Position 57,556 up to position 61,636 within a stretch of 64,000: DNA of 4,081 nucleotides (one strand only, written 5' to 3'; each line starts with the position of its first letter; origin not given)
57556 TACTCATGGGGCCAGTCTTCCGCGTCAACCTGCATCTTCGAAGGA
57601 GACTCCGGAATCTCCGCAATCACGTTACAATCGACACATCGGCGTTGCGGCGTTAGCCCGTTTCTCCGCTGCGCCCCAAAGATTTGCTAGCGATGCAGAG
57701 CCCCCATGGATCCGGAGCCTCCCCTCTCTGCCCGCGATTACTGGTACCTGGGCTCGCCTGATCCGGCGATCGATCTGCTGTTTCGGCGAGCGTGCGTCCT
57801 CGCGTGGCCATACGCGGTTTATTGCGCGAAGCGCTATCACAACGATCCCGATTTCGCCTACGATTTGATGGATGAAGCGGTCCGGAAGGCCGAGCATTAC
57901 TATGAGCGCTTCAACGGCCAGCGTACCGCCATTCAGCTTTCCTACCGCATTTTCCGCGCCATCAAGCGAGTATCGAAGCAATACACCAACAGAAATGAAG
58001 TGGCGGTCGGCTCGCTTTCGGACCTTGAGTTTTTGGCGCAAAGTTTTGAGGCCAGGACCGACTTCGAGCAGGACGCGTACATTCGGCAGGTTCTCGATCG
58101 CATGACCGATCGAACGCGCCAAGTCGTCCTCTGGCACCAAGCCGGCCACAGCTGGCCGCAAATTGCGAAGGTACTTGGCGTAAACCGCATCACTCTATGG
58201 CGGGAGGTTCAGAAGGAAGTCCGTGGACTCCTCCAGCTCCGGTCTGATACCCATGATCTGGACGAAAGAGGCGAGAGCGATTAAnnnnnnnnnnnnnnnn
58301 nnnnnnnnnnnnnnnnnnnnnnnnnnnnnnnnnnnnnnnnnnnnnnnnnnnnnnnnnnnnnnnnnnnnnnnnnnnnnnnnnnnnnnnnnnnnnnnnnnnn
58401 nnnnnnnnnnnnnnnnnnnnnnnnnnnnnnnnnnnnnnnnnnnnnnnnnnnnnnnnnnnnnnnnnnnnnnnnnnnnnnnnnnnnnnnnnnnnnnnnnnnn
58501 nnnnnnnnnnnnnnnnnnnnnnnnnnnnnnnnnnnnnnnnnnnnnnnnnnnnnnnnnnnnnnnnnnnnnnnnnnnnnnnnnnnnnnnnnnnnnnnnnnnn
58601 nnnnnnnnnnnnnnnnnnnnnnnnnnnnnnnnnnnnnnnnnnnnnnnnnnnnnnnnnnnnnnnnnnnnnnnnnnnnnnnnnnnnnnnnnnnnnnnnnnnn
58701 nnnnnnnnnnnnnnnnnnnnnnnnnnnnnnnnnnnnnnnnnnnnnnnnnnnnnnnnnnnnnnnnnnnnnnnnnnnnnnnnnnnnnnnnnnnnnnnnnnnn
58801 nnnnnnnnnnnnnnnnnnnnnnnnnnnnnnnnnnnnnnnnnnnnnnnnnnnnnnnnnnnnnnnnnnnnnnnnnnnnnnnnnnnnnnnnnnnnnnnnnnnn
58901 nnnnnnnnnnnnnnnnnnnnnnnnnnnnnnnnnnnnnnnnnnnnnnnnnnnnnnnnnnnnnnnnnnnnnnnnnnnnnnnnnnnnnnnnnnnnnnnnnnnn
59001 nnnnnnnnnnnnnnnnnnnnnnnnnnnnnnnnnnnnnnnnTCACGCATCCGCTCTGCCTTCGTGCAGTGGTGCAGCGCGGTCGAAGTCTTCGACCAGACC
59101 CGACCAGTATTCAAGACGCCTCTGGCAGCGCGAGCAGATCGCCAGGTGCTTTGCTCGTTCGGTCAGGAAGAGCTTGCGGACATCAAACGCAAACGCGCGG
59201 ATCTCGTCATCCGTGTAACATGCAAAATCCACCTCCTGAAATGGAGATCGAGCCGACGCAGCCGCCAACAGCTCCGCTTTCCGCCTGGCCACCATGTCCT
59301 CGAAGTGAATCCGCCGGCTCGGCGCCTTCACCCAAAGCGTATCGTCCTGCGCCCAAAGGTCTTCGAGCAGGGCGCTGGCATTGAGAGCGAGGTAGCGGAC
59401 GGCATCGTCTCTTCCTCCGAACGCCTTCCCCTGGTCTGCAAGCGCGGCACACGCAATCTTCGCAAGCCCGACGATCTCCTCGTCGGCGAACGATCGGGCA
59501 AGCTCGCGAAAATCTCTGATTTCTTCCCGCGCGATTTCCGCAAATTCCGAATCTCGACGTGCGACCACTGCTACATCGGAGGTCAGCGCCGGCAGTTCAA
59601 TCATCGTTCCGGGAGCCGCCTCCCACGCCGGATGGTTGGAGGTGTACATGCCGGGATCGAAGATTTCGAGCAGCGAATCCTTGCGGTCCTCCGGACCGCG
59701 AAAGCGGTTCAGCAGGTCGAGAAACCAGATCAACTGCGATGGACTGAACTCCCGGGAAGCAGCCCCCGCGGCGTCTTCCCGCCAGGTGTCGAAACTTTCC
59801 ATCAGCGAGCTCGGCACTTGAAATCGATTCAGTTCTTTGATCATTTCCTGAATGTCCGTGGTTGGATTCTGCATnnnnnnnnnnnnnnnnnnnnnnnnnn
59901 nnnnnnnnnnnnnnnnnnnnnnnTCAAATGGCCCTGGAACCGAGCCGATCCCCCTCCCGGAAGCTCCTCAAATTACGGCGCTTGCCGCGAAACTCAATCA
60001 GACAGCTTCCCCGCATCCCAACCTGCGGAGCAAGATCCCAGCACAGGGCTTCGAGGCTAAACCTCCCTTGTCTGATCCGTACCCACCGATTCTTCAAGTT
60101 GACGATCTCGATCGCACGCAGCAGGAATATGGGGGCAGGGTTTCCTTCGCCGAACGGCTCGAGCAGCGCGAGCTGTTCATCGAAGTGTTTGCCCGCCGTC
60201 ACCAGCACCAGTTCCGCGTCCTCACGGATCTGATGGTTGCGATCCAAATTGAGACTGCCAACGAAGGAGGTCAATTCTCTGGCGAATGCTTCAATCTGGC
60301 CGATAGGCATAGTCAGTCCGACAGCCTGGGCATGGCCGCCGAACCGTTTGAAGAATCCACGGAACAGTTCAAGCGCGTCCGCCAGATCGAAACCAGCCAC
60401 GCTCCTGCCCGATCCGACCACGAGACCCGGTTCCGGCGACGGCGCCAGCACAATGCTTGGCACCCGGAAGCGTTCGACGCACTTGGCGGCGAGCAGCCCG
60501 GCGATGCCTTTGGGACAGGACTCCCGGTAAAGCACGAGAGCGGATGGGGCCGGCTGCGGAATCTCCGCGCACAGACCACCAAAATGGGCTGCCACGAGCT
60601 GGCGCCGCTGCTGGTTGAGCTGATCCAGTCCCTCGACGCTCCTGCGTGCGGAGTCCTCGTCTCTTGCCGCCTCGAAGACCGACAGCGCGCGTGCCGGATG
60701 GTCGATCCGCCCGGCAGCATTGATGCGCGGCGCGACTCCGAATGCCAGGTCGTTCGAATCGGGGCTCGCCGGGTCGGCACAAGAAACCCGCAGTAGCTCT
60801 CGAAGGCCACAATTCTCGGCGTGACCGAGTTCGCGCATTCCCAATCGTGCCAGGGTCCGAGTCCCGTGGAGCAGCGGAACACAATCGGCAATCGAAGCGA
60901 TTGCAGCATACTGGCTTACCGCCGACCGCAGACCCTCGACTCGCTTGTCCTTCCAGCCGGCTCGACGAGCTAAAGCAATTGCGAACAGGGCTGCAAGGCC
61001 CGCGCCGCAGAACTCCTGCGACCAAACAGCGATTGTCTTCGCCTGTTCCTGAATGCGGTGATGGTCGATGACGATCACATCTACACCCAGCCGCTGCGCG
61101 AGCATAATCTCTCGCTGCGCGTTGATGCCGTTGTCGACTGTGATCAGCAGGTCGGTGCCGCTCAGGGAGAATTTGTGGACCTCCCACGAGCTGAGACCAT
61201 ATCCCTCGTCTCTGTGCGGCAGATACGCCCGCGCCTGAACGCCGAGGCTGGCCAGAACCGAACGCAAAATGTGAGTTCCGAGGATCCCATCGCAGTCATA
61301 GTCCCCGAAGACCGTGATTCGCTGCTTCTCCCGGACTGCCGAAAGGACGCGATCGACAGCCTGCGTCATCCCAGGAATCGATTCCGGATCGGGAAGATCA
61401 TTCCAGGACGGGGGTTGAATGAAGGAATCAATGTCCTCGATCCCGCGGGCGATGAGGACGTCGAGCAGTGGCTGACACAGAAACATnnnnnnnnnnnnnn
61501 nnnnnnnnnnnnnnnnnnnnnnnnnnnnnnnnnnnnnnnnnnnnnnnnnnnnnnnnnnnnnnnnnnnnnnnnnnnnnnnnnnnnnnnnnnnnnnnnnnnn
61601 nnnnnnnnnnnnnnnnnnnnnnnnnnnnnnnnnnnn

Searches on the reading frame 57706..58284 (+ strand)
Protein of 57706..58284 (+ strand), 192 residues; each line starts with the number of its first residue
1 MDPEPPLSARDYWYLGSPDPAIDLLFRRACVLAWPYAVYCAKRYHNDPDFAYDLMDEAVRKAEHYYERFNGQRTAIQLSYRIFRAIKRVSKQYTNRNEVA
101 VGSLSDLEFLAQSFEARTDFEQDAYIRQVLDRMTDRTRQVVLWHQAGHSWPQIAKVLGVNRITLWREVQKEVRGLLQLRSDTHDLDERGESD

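Call 13: search_protein_families(library=pfam, proteins=[window:57706-58284:+], max_evalue=0.01)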
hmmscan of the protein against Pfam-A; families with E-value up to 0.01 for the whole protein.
window:57706-58284:+ (192 aa): 5 families
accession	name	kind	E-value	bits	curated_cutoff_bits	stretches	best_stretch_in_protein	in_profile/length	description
PF13384.12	HTH_23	-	1.4e-06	28.3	24.6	1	136-170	7-40/50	Homeodomain-like domain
PF08281.18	Sigma70_r4_2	-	1.3e-05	25.2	25.7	1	125-167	3-46/54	Sigma-70, region 4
PF13936.12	HTH_38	-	0.0029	17.8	27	1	143-170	16-43/44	Helix-turn-helix domain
PF19889.5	DUF6362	-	0.0069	17.2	31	0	132-172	55-95/98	Domain of unknown function (DUF6362)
PF13518.12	HTH_28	-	0.0088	16.6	25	0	139-164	4-29/52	Helix-turn-helix domain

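Call 29: search_protein_families(library=padloc, proteins=[window:57706-58284:+], max_evalue=0.01)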
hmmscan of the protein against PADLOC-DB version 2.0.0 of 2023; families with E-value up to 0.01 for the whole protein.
window:57706-58284:+ (192 aa): 1 family
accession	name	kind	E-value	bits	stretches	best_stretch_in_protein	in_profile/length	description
PDLC01855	CARF3--CARF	-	0.0066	14.1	1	112-163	198-248/288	-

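Call 75: search_protein_families(library=ncbifam, proteins=[window:57706-58284:+], max_evalue=0.01)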
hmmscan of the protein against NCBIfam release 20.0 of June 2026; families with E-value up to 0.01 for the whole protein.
window:57706-58284:+ (192 aa): 4 families
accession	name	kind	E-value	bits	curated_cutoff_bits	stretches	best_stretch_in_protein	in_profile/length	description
TIGR02937.1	sigma70-ECF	superfamily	7.2e-09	35.5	42.9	1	35-170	12-156/165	sigma-70 family RNA polymerase sigma factor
TIGR02983.1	SigE-fam_strep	subfamily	1.9e-05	24.6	141.55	1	41-175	23-154/162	SigE family RNA polymerase sigma factor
TIGR02985.1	Sig70_bacteroi1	subfamily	3.7e-05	24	126.4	1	34-170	11-153/162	RNA polymerase sigma-70 factor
NF007216.0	PRK09638.1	equivalog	0.00018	21.3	194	1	44-176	38-171/180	RNA polymerase sigma factor SigY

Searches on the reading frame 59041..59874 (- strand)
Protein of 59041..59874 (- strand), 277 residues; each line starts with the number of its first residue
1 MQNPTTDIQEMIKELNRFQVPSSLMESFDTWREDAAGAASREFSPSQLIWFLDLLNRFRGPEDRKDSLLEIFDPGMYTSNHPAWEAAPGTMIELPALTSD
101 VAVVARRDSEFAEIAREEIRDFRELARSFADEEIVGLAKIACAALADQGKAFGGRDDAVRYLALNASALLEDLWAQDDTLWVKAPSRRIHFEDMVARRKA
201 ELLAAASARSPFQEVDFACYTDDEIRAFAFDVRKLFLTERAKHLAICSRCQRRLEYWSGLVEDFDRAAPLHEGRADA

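Call 13: search_protein_families(library=pfam, proteins=[window:59041-59874:-], max_evalue=0.01)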
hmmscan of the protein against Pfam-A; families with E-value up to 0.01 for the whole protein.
window:59041-59874:- (277 aa): 0 families

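Call 29: search_protein_families(library=padloc, proteins=[window:59041-59874:-], max_evalue=0.01)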
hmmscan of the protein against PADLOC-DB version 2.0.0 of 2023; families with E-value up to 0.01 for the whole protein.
window:59041-59874:- (277 aa): 0 families

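Call 75: search_protein_families(library=ncbifam, proteins=[window:59041-59874:-], max_evalue=0.01)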
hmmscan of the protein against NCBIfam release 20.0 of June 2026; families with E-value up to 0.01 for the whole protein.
window:59041-59874:- (277 aa): 0 families

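Call 95: search_solved_structures(query=window:59041-59871:-, max_evalue=1)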
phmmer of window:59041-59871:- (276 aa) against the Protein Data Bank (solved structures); distinct sequences matched with E-value up to 1: 1.
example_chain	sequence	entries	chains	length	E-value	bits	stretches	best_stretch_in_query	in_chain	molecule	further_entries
2o0y_A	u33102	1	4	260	0.098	15.1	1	80-127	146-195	Transcriptional regulator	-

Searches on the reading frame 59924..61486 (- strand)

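Call 13: search_protein_families(library=pfam, proteins=[window:59924-61486:-], max_evalue=0.01)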
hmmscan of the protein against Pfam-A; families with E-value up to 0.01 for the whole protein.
window:59924-61486:- (520 aa): 3 families
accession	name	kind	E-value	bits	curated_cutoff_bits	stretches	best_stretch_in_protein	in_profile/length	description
PF01368.27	DHH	-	8.4e-19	68.5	28.1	1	56-172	1-103/125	DHH family, N-terminal domain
PF02272.25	DHHA1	-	1e-07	32.7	25.9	1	315-409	3-100/102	DHHA1 domain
PF17768.7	RecJ_OB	-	1.2e-06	28.9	27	1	423-465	2-44/107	RecJ OB domain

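Call 75: search_protein_families(library=ncbifam, proteins=[window:59924-61486:-], max_evalue=0.01)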
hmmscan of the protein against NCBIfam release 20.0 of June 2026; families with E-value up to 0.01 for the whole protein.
window:59924-61486:- (520 aa): 4 families
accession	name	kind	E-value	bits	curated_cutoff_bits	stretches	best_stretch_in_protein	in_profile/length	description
TIGR00644.1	recJ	equivalog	5.6e-101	338.5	396.9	1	7-484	5-506/546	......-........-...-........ exonuclease RecJ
NF008290.0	PRK11070.1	equivalog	4e-57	194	900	1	12-454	31-500/577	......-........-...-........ exonuclease RecJ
NF053576.1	RecJ_archaeal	equivalog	1.8e-12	46.9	360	1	47-174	4-133/452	RecJ family nuclease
NF040701.1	RecJ_Meth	equivalog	1.9e-05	23.6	550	1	53-173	6-131/449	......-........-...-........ exonuclease RecJ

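Call 82: search_protein_families(library=padloc, proteins=[window:59924-61483:-], max_evalue=0.000001)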
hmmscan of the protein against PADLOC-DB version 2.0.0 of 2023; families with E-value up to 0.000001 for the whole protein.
window:59924-61483:- (519 aa): 0 families
